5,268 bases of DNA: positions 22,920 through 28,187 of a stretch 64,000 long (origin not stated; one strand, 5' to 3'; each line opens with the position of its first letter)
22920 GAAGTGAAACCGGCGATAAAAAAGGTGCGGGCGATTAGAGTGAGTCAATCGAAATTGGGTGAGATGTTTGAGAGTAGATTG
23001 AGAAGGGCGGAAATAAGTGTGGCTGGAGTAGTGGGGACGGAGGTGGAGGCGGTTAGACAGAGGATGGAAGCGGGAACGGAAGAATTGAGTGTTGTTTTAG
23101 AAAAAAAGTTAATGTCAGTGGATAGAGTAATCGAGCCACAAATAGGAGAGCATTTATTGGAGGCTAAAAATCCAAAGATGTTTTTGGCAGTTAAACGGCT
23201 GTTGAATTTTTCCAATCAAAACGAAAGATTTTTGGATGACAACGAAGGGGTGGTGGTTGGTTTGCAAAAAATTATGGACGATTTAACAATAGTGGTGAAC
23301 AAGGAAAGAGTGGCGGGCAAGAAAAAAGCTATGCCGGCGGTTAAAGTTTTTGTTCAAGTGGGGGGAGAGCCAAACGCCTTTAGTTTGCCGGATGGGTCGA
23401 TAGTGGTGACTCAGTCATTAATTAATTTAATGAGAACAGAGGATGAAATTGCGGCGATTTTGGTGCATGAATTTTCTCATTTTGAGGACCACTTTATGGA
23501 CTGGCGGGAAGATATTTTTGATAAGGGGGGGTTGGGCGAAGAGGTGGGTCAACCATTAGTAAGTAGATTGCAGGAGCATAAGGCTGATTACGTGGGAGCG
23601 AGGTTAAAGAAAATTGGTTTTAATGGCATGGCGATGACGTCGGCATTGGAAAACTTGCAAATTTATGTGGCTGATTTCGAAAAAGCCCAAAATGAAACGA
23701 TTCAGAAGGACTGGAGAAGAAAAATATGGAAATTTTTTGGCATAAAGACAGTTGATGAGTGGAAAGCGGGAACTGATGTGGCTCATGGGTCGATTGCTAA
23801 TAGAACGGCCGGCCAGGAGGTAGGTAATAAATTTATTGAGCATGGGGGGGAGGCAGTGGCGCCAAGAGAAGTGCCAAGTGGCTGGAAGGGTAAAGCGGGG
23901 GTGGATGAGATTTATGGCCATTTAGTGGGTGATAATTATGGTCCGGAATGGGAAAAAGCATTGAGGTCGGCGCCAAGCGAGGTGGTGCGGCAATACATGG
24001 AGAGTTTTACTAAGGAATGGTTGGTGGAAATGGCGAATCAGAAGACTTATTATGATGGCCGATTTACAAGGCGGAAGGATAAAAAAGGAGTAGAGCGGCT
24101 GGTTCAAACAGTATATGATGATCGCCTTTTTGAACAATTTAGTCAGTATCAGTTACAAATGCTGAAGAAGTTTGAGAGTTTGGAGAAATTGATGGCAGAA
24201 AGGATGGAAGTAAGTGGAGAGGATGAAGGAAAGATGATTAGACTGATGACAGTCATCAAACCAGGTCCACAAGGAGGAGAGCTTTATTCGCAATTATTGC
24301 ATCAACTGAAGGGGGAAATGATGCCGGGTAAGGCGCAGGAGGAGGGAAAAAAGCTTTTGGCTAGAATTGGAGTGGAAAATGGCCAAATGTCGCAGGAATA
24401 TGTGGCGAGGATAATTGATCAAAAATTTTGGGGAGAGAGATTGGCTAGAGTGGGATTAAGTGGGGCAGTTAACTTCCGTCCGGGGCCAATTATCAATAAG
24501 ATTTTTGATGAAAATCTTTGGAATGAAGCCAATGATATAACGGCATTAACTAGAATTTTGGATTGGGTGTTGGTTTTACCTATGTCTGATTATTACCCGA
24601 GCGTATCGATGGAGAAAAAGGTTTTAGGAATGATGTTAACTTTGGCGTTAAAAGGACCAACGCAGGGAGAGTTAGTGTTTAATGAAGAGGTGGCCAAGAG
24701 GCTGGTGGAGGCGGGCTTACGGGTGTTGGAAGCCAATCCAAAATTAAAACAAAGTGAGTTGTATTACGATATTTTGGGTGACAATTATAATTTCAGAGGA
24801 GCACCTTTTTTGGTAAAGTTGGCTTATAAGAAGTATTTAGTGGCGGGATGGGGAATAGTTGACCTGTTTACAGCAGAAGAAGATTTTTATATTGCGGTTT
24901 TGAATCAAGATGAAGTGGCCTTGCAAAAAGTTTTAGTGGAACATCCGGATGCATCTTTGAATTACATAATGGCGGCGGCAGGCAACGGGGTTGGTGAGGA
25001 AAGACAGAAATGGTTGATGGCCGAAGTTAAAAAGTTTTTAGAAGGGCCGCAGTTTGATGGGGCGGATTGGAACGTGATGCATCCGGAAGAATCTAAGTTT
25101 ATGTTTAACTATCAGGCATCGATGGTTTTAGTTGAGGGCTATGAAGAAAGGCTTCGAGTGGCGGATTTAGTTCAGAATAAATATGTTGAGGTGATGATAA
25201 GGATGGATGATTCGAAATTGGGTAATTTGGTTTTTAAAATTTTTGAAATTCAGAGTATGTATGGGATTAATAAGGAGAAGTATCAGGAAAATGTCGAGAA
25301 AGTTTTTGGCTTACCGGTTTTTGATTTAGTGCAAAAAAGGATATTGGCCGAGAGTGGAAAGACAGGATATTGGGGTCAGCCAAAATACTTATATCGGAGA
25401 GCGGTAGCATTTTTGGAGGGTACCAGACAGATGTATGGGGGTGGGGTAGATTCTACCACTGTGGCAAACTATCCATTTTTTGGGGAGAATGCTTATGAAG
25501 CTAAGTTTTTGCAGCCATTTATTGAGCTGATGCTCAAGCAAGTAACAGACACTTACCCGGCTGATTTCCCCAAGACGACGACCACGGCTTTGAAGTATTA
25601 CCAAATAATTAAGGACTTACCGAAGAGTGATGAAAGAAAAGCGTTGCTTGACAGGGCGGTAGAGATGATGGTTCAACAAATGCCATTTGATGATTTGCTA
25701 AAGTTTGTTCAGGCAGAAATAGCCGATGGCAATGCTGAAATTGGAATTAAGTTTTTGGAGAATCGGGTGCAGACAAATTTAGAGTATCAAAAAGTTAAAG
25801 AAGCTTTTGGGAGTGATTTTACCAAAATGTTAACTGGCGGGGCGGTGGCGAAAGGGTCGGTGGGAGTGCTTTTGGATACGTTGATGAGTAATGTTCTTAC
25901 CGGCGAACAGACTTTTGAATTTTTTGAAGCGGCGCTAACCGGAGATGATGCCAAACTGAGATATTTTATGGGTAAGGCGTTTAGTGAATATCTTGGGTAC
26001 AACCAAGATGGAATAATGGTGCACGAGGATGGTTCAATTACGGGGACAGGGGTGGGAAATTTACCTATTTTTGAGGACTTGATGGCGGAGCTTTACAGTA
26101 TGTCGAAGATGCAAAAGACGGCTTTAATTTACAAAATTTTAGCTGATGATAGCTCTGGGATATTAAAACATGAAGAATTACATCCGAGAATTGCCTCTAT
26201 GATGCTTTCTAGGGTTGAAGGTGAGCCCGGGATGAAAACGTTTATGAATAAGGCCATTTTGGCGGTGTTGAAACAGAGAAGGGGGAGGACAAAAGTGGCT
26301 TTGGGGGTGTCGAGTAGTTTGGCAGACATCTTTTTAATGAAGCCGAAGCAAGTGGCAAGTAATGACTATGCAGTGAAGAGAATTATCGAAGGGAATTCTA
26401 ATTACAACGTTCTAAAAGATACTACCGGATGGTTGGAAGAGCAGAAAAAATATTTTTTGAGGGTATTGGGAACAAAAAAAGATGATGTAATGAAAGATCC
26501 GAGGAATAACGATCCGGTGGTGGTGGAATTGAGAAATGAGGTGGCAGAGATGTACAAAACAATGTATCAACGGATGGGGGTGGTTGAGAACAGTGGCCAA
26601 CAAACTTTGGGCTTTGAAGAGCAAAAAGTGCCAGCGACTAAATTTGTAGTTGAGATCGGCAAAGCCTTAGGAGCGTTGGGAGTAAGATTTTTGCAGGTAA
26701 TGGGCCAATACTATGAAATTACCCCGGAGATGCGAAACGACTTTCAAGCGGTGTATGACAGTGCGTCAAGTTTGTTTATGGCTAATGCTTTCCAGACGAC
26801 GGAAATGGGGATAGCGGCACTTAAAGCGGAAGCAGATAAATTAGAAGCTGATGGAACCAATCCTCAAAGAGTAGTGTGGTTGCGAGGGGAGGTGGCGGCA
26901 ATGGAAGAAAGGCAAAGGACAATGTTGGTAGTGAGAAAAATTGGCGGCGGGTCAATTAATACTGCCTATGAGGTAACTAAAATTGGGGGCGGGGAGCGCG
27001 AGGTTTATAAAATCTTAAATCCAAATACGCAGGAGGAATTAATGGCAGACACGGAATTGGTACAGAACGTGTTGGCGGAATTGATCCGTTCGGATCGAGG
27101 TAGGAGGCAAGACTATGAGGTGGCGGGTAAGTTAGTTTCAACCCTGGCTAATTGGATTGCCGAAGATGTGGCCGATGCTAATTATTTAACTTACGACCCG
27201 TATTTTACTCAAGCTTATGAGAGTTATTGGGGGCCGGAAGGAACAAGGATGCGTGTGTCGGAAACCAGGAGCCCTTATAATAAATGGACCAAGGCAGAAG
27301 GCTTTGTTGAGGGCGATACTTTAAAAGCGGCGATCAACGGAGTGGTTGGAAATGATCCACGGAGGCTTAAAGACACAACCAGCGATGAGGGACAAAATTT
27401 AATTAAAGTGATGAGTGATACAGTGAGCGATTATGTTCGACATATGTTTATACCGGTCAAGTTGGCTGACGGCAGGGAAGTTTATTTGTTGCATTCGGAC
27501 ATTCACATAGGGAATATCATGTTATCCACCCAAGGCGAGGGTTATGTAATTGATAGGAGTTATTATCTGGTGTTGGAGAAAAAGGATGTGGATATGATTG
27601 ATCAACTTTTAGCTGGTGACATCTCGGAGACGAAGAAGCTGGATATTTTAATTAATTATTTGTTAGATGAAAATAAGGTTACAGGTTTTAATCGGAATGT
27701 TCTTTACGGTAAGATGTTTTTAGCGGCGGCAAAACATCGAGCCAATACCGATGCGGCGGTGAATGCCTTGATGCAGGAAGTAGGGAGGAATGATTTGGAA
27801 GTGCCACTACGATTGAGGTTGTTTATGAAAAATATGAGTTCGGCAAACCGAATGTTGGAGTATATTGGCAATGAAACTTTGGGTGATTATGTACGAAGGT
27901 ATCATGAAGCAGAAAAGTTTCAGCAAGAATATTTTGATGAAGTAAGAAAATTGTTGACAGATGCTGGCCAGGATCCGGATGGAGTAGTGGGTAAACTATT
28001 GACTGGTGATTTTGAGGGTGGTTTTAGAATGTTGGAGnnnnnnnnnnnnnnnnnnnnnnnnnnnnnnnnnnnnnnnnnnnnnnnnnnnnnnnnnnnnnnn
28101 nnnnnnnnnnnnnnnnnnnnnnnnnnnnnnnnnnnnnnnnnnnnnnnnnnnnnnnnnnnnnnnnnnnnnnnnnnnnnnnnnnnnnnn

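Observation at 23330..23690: Embedded M48 (HtpX/BepA-like) metalloprotease plus a second HExxH site (nt ~10215): possible autoprocessing polyprotein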

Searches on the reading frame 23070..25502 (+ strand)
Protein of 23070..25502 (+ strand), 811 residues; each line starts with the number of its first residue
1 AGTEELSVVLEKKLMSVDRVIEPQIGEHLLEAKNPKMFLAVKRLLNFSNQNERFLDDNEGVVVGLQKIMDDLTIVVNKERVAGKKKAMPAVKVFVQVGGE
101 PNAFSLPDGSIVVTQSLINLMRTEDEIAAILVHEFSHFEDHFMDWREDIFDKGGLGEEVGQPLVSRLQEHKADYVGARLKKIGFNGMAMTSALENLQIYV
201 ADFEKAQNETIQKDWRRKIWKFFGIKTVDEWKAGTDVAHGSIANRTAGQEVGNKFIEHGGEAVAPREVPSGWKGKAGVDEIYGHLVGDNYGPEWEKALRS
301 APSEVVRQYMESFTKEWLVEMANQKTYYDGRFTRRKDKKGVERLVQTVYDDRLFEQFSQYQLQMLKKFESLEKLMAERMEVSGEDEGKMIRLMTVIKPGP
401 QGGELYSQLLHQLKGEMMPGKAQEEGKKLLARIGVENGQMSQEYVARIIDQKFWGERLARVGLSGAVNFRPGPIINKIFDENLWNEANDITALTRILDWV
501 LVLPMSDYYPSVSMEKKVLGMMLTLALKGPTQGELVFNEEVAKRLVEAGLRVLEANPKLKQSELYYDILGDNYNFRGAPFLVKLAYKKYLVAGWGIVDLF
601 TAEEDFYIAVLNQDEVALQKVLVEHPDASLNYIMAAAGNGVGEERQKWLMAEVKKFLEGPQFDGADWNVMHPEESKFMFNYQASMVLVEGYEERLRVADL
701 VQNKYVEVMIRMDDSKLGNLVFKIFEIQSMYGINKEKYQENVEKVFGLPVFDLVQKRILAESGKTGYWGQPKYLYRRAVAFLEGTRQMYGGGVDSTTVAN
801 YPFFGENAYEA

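Call 59: predict_structure(alignment_id=A1)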
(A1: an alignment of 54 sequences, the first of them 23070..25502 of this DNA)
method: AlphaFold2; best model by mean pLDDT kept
length: 811 residues; sequences in the alignment: 54
mean_pLDDT: 70.1   pTM: 0.54
mean pLDDT of the five models: 70.1, 66.9, 66.2, 65.5, 65.0
residues with pLDDT >= 90: 116; 70-90: 344; 50-70: 201; < 50: 150
segments of 3 or more residues with pLDDT < 50: 1-32, 219-235, 398-402, 416-419, 421-448, 466-469, 764-811
pLDDT, mean of each block of 10 residues (from residue 1): 30 35 43 62 65 71 95 95 93 86 89 94 97 94 83 75 87 91 94 92 81 54 41 56 86 71 89 79 65 83 74 73 60 57 63 68 79 73 54 50 54 52 45 38 41 53 49 65 64 72 58 68 69 70 86 82 79 67 84 81 85 89 85 78 84 86 74 83 81 83 85 83 80 63 75 78 45 36 38 31 33 37
secondary structure, 60 per line:
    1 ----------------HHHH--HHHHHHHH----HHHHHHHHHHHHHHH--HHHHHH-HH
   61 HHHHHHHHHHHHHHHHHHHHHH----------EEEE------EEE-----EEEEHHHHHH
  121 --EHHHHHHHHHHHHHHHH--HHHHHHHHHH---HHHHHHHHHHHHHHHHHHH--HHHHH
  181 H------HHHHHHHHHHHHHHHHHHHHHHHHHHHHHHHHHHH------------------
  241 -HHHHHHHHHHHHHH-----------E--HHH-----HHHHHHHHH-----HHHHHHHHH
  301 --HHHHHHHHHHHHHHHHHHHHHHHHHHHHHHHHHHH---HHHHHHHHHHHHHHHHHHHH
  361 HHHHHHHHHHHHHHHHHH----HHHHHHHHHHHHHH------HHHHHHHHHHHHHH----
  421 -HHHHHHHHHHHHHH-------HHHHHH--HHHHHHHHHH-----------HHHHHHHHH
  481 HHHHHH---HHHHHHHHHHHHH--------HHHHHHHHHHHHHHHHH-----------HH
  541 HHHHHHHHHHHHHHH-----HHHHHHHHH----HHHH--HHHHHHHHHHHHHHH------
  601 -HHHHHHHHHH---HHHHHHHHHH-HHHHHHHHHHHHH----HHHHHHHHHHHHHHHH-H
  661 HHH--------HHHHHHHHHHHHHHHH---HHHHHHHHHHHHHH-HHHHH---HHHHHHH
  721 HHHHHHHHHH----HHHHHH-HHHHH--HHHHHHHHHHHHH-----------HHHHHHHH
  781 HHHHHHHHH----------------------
elements in order (helices of 4 or more, strands of 3 or more residues): H17-20 H23-30 H35-49 H52-57 H59-82 E93-96 E103-105 E111-114 H115-120 H124-139 H142-151 H155-173 H176-181 H188-222 H242-255 H278-286 H292-300 H303-337 H341-378 H383-396 H403-416 H422-435 H443-448 H451-460 H472-486 H490-502 H511-527 H539-555 H561-569 H574-577 H580-594 H602-611 H615-624 H626-638 H643-658 H660-663 H672-687 H691-704 H706-710 H714-730 H735-740 H742-746 H749-761 H773-789

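Call 61: fold_search(model_id=the predicted structure, library=pdb)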
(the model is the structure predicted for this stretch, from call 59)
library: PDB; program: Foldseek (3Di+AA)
matches with E <= 10: 563; with E <= 0.001: 0
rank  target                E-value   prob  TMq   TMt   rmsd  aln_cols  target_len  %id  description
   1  6ait_C                4.2e-03  1.00  0.16  0.29  21.4       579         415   13  Crystal structure of E. coli BepA (released 2018-12-26)
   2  3c37_A                1.2e-02  1.00  0.11  0.39  17.7       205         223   18  X-ray structure of the putative Zn-dependent peptidase Q74D82 at the resolution 1.7 A. Northeast Structural Genomics C (released 2008-02-12)
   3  6ait_D                1.5e-02  0.97  0.14  0.26  23.4       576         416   12  Crystal structure of E. coli BepA (released 2018-12-26)
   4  7rdr_A                1.5e-02  0.69  0.10  0.16  23.8       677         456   13  Circular tandem repeat protein with novel repeat topology and enhanced subunit contact surfaces (released 2021-09-01)
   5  3c37_B                1.6e-02  1.00  0.12  0.40  16.0       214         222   18  X-ray structure of the putative Zn-dependent peptidase Q74D82 at the resolution 1.7 A. Northeast Structural Genomics C (released 2008-02-12)
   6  6ait_A                1.8e-02  0.96  0.14  0.25  23.5       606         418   12  Crystal structure of E. coli BepA (released 2018-12-26)
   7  6ait_B                2.1e-02  0.96  0.14  0.26  21.7       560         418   14  Crystal structure of E. coli BepA (released 2018-12-26)
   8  6ait_E                2.3e-02  0.96  0.14  0.27  22.1       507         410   15  Crystal structure of E. coli BepA (released 2018-12-26)
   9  7dkh_A                2.4e-02  0.41  0.13  0.12  33.3       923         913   11  Crystal structure of the Ctr9/Paf1/Cdc73/Rtf1 quaternary complex (released 2021-11-24)
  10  9j0a_D                2.5e-02  0.54  0.13  0.11  27.0       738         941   11  Complex structure of ANKRD11/STAG2/RAD21 (released 2025-03-19)
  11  9d01                  2.5e-02  0.44  0.08  0.12  24.4       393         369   16  Crystal Structure of a-iTHR-201 (released 2025-12-10)
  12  4kvm_B                3.5e-02  0.28  0.10  0.11  29.3       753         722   11  The NatA (Naa10p/Naa15p) amino-terminal acetyltransferase complex bound to a bisubstrate analog (released 2013-07-31)
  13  5o9z_v                3.7e-02  0.82  0.20  0.20  21.6       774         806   11  Cryo-EM structure of a pre-catalytic human spliceosome primed for activation (B complex) (released 2017-08-16)
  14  6sar                  4.0e-02  0.96  0.14  0.28  22.9       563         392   11  E coli BepA/YfgC (released 2020-08-26)
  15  9hvq_Q                4.1e-02  0.54  0.14  0.13  30.5       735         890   11  Structure of the transcribing Pol II-DSIF-PAF-SPT6-RECQL5 complex (released 2025-07-16)
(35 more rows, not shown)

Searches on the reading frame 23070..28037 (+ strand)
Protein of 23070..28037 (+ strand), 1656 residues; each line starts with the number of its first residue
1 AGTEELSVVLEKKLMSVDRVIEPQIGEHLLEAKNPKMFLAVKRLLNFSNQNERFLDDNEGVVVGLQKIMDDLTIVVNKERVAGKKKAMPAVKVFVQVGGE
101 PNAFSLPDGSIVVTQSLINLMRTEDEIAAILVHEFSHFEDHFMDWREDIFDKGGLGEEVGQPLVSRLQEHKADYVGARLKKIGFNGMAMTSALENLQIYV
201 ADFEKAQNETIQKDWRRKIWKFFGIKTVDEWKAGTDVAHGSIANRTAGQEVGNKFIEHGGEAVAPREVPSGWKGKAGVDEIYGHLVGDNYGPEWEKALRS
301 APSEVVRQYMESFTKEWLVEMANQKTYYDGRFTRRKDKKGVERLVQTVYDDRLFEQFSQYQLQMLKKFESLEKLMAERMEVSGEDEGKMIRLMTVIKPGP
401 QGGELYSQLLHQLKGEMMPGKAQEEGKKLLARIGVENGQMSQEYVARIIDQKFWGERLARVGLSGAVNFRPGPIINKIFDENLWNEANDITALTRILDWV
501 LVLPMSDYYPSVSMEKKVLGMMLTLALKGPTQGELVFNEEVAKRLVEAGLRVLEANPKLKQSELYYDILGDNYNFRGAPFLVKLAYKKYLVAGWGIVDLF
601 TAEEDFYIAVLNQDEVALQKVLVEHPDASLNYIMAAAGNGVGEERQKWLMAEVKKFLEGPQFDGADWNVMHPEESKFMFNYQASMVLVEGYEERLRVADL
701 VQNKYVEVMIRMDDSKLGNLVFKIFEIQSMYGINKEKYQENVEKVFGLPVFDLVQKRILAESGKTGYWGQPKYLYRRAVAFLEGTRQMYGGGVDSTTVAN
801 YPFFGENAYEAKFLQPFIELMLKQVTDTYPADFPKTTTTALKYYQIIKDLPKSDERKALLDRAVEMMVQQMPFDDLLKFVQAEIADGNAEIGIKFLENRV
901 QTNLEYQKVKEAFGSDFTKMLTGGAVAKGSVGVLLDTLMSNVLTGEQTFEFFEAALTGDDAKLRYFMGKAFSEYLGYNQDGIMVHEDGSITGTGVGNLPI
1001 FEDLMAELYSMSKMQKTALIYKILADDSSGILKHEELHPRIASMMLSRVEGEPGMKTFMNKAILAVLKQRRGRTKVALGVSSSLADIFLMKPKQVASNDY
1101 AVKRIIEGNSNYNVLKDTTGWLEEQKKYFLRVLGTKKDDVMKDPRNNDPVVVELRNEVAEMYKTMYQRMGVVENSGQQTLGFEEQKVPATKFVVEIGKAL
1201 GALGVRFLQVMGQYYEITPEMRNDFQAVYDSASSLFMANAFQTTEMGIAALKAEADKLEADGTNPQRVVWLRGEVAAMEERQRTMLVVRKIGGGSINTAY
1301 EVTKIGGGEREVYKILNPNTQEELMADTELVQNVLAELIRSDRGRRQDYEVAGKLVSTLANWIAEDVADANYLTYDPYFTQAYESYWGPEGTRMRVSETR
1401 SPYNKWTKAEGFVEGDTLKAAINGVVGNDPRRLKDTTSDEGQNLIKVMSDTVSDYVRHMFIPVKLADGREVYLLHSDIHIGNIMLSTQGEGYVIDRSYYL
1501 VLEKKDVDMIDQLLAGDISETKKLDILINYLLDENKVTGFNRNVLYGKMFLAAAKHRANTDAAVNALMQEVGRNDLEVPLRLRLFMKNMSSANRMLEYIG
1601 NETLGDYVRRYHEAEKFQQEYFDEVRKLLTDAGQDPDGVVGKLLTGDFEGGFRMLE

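Call 63: search_solved_structures(query=A2, max_evalue=0.01, show_alignments=0)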
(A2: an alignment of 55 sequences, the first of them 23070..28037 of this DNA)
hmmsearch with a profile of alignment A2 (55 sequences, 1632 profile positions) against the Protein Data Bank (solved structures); distinct sequences matched with E-value up to 0.01: 7.
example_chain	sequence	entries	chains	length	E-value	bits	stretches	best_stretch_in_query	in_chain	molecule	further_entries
3c37_A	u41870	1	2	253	3.9e-11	44.6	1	121-226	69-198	Peptidase, M48 family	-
6ait_A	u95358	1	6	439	7.2e-07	30.4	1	124-219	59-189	Beta-barrel assembly-enhancing protease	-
28jl_F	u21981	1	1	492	8.4e-07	30.2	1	124-218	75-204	Beta-barrel assembly-enhancing protease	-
6sar_A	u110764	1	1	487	8.8e-07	30.1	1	124-218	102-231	Beta-barrel assembly-enhancing protease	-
28jr_F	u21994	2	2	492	8.9e-07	30.1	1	124-218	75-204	Beta-barrel assembly-enhancing protease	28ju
28jq_F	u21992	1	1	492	9.3e-07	30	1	124-219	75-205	Beta-barrel assembly-enhancing protease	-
3i0o_A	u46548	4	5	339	0.0023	18.8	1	1402-1437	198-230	Spectinomycin phosphotransferase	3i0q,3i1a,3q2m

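Call 103: find_related_loci(query=A2, collection=viral_contigs, flank=5000)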
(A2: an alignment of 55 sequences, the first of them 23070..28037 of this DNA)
Query A2 (1656 aa) in viral_contigs; peptide patterns used: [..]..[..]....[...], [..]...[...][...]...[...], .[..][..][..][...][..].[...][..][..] (x = any residue, [..] = any of these).
36 stretches matched a pattern, but none encodes a relative of the query by tblastn (E <= 1e-3).
